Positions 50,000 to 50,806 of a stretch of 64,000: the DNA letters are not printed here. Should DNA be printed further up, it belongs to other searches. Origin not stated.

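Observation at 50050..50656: Compositionally foreign gene (about 42% GC in a 30% GC genome) guarded by a perfect 13-bp operator-like inverted repeat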

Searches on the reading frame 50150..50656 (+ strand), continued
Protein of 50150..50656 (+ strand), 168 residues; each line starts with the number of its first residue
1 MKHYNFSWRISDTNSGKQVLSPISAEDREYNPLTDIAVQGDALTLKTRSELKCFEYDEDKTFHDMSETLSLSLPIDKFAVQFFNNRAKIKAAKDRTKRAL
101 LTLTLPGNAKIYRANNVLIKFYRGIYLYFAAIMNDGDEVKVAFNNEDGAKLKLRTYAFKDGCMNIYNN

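Call 70: fold_search(model_id=the predicted structure, library=viral)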
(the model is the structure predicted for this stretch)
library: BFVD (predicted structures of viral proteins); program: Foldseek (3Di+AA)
matches with E <= 10: 245; with E <= 0.001: 0
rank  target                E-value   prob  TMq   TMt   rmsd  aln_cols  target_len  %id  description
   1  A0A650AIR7            3.1e-02  0.90  0.25  0.10  19.9       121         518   15  (no name in the UniProt tables at hand)
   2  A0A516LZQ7            1.1e-01  0.97  0.30  0.51   5.5        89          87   11  (no name in the UniProt tables at hand)
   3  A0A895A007            1.5e-01  0.41  0.29  0.14  18.6       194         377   14  (no name in the UniProt tables at hand)
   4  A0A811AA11            1.5e-01  0.11  0.16  0.11  23.2       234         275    8  (no name in the UniProt tables at hand)
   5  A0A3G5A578            1.7e-01  0.13  0.19  0.07  20.1       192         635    9  Oxidoreductase [Harvfovirus sp.]
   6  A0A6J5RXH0            2.3e-01  0.11  0.18  0.12  15.5       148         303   16  Uncharacterized protein [uncultured Caudovirales phage]
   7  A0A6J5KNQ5            2.4e-01  0.08  0.14  0.05  31.5       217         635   10  Collagen triple helix repeat [uncultured Caudovirales phage]
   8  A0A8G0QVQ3            3.3e-01  0.09  0.16  0.16  19.4       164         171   10  (no name in the UniProt tables at hand)
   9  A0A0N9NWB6            3.6e-01  0.57  0.26  0.30  12.8       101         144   14  Uncharacterized protein [Acidianus bottle-shaped virus 3 strain ABV3]
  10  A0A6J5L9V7            3.6e-01  0.10  0.12  0.11  13.0        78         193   10  Uncharacterized protein [uncultured Caudovirales phage]
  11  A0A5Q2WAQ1            3.6e-01  0.06  0.14  0.06  19.6       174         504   11  (no name in the UniProt tables at hand)
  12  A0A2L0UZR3            4.2e-01  0.09  0.20  0.10  16.0       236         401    7  Uncharacterized protein [Agrobacterium phage Atu_ph07]
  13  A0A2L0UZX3            5.2e-01  0.04  0.14  0.03  20.7       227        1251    8  Extracellular serine proteinase [Agrobacterium phage Atu_ph07]
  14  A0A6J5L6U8            6.1e-01  0.06  0.11  0.09  13.8        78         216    8  Uncharacterized protein [uncultured Caudovirales phage]
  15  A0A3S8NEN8            6.7e-01  0.72  0.30  0.36   4.3        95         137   10  Uncharacterized protein [Sulfolobales Beppu filamentous phage 1]
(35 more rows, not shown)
